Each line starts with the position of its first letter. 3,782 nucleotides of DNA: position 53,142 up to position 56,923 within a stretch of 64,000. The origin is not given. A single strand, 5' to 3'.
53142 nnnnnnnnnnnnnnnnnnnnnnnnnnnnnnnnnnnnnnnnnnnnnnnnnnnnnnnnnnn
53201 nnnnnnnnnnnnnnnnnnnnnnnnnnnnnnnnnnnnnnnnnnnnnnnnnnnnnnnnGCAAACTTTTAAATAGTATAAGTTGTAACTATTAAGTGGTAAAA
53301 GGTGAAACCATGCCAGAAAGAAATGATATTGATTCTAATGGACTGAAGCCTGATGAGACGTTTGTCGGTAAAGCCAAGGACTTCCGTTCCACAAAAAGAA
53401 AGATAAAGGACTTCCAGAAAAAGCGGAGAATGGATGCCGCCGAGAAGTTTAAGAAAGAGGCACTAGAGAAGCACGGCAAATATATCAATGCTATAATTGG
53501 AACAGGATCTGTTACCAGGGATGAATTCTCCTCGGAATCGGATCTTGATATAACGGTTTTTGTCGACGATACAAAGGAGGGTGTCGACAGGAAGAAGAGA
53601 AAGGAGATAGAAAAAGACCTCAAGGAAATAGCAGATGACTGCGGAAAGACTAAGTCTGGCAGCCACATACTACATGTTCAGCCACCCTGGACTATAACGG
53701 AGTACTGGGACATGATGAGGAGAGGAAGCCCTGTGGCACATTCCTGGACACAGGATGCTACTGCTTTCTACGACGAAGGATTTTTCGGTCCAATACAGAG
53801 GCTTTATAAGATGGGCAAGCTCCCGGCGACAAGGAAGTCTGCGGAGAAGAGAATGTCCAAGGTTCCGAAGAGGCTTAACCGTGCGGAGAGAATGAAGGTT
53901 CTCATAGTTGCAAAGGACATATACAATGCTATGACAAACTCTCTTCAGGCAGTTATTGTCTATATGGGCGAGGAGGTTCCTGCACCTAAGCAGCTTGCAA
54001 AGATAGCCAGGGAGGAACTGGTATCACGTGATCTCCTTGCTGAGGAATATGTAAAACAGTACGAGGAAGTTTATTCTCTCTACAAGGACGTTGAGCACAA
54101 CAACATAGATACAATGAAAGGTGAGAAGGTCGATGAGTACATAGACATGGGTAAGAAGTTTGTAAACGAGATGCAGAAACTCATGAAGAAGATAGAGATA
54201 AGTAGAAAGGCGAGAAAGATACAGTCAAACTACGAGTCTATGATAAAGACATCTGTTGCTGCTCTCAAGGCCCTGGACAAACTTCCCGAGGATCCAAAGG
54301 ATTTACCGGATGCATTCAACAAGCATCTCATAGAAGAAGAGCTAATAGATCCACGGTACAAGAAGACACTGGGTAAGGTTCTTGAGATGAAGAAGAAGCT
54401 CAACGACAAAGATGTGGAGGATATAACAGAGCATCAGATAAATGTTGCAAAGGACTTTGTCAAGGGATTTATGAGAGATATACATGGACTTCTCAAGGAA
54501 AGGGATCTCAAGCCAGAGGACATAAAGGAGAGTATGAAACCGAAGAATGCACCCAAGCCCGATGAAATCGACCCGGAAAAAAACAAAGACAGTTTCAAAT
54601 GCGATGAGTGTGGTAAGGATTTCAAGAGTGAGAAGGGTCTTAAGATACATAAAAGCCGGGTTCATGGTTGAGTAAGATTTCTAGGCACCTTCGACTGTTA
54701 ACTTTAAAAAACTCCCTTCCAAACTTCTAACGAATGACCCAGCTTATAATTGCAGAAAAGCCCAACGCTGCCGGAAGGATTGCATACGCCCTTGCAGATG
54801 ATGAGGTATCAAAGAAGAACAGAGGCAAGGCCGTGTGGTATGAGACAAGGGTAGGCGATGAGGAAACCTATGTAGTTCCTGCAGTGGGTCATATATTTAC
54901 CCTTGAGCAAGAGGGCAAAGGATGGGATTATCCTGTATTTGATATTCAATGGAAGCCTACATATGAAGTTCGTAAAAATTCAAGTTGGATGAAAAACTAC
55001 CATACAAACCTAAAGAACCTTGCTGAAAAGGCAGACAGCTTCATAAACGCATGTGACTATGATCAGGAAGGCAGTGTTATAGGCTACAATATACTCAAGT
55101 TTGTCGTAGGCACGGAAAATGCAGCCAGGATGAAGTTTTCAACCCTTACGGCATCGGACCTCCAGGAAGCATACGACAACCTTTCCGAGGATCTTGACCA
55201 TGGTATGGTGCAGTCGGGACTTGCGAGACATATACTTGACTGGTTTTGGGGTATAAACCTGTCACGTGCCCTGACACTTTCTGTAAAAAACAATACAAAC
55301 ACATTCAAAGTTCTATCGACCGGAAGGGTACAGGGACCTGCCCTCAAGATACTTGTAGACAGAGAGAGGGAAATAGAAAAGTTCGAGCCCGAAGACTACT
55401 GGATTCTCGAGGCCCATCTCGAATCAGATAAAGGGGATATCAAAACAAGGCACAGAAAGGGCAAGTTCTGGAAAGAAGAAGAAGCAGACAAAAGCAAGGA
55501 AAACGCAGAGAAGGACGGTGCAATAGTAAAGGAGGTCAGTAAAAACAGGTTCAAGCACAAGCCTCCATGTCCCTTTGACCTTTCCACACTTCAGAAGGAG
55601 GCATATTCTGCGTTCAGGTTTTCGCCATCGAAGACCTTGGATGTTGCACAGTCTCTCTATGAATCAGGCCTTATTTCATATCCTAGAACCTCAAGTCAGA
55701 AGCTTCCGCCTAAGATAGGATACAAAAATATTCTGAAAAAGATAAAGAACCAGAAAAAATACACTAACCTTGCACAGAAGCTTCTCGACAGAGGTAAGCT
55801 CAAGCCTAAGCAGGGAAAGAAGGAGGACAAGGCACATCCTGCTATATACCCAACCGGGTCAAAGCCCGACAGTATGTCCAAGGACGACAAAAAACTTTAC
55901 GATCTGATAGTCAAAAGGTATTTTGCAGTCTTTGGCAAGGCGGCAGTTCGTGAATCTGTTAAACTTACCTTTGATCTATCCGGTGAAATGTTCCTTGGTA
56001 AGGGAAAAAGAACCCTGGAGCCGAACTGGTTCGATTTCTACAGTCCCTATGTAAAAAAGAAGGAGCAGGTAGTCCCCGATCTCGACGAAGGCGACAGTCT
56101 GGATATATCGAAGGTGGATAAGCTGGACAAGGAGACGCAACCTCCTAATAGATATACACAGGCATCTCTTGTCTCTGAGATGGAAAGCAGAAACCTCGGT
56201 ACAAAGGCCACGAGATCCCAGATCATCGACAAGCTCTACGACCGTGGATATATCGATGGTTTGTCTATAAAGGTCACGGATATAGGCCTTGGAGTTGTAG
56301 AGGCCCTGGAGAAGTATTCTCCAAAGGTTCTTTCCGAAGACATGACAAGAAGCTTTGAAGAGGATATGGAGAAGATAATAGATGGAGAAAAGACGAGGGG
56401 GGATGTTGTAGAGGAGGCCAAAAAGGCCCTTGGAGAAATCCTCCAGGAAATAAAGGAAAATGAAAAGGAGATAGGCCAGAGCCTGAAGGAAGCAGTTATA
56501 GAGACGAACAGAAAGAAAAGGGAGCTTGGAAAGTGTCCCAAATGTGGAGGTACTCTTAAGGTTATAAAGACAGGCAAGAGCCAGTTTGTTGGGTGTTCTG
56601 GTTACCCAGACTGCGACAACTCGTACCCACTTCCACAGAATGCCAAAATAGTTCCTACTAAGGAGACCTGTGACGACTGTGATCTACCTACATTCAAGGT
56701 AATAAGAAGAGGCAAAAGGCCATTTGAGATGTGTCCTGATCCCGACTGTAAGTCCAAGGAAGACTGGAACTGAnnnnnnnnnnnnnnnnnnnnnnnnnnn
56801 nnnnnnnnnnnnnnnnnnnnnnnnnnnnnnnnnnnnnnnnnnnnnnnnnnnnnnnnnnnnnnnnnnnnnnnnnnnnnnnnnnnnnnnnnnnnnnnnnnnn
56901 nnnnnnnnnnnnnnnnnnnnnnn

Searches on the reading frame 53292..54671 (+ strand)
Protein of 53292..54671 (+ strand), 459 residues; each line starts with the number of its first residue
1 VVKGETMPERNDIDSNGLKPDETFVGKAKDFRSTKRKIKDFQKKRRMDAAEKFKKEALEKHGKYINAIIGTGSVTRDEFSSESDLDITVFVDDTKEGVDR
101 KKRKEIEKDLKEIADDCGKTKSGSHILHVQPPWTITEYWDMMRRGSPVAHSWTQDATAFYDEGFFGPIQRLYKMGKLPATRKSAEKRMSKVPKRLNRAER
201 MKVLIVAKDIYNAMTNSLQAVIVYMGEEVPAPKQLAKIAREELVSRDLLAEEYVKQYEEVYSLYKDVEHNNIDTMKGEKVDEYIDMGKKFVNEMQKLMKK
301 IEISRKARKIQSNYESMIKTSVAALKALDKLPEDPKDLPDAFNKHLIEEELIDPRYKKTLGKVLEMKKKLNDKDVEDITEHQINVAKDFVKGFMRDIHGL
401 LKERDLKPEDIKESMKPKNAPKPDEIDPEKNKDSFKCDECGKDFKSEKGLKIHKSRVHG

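Call 43: search_protein_families(library=pfam, proteins=[window:53292-54671:+], max_evalue=0.00001)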
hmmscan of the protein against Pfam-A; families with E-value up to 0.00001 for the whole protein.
window:53292-54671:+ (459 aa): 1 family
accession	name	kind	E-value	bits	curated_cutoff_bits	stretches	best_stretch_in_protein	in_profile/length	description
PF01909.29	NTP_transf_2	-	1.3e-06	29.1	21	1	51-114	2-65/93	Nucleotidyltransferase domain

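Call 44: search_protein_families(library=ncbifam, proteins=[window:53292-54671:+], max_evalue=0.00001)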
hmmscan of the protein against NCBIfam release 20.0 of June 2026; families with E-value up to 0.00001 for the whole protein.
window:53292-54671:+ (459 aa): 0 families

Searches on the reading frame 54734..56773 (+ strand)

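Call 43: search_protein_families(library=pfam, proteins=[window:54734-56773:+], max_evalue=0.00001)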
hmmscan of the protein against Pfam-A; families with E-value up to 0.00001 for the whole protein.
window:54734-56773:+ (679 aa): 3 families
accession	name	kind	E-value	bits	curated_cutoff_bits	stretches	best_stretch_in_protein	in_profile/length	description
PF01131.25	Topoisom_bac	-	2.4e-128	429.1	35.1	1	154-559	2-410/411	DNA topoisomerase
PF01751.28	Toprim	-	2.5e-11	44.1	23.1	1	3-136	1-94/96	Toprim domain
PF01396.24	Zn_ribbon_Top1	-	6e-11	42.4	32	1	599-636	2-39/39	Topoisomerase DNA binding C4 zinc finger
